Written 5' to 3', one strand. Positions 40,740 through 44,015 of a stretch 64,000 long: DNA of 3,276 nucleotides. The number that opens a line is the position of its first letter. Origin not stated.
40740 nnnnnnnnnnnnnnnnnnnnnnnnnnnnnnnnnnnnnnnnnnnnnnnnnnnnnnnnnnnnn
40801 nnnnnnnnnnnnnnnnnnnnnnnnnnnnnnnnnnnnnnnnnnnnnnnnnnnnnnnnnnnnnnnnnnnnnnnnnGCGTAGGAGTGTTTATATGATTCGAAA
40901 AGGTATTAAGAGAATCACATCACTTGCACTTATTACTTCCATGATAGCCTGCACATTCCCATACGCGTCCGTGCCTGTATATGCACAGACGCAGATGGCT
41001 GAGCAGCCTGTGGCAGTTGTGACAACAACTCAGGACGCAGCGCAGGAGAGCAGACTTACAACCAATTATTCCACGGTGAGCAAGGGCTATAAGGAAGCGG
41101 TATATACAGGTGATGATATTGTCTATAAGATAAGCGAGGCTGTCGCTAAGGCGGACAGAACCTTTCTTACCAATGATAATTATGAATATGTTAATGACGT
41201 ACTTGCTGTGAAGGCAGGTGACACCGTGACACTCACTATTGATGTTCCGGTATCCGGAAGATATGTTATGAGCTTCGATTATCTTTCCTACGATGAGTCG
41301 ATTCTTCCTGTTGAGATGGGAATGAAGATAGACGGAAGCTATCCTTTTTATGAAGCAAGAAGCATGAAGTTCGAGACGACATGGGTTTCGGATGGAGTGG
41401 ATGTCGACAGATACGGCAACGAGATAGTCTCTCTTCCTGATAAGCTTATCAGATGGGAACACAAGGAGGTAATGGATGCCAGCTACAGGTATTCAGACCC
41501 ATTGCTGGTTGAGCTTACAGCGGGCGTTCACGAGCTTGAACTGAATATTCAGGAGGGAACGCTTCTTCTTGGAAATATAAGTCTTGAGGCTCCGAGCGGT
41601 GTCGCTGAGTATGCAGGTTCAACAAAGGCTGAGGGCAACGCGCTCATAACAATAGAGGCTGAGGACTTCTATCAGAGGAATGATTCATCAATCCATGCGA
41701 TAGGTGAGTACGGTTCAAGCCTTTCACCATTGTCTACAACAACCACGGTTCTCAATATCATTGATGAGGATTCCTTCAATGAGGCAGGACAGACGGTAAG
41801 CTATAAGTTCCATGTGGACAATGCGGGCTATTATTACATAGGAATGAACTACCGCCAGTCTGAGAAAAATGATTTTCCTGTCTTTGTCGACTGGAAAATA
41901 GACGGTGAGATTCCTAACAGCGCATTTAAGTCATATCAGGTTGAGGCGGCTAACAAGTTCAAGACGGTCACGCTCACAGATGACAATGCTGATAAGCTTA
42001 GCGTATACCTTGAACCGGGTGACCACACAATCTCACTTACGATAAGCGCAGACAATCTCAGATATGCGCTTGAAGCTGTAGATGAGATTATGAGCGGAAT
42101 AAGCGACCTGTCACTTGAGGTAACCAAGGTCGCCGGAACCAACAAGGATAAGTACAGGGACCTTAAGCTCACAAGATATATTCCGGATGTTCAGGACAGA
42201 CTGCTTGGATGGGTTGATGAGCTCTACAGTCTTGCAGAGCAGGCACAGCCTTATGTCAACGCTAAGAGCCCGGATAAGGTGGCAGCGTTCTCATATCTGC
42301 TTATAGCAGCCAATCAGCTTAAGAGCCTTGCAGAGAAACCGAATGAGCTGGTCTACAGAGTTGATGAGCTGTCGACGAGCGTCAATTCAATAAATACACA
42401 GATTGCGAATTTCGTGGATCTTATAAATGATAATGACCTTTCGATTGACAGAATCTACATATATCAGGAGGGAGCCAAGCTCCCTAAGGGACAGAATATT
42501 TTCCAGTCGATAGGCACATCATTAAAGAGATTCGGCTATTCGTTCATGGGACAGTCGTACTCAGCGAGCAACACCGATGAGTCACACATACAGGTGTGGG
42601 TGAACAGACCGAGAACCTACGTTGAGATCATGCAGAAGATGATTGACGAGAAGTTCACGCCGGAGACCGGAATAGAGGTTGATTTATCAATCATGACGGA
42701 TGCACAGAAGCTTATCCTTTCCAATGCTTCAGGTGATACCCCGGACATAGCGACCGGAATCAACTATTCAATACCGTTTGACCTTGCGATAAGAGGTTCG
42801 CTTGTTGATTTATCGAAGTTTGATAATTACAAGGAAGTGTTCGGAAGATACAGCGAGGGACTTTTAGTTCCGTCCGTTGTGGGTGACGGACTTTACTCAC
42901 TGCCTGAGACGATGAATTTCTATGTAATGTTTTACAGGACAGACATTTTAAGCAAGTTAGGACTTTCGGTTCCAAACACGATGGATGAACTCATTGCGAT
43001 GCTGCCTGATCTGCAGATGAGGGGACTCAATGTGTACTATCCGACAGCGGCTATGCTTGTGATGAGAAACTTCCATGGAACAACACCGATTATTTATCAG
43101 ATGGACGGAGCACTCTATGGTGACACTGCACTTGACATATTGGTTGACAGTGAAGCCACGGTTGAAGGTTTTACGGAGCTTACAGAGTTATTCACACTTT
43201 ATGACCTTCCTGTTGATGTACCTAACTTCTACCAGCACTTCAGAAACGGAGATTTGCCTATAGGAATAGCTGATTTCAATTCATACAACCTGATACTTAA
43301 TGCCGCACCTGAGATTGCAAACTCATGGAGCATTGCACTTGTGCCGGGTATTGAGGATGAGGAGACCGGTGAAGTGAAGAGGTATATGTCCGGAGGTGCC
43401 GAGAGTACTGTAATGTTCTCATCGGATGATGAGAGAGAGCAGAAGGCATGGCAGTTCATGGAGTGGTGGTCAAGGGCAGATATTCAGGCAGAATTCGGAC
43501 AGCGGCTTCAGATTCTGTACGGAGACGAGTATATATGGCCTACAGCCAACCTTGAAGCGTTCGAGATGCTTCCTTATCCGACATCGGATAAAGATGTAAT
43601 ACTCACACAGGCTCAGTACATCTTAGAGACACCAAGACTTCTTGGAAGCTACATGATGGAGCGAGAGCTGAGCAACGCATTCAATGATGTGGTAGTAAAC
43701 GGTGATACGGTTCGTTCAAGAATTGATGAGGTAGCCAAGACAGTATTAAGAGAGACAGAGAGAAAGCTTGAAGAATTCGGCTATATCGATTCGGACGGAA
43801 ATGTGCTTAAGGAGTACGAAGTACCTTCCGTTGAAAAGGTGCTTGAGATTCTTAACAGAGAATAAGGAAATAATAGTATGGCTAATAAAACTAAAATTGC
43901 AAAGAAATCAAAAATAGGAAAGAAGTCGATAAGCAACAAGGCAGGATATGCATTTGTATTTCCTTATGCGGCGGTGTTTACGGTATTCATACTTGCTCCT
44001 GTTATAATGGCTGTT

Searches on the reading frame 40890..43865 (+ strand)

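Call 58: search_protein_families(library=pfam, proteins=[window:40890-43865:+], max_evalue=0.0001)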
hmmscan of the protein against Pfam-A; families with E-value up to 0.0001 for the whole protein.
window:40890-43865:+ (991 aa): 2 families
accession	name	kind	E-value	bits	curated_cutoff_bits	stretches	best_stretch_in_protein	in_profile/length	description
PF13416.11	SBP_bac_8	-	9.3e-21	75.3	27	1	587-871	4-254/279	Bacterial extracellular solute-binding protein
PF01547.30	SBP_bac_1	-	5.7e-16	59.8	26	1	579-866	6-306/307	Bacterial extracellular solute-binding protein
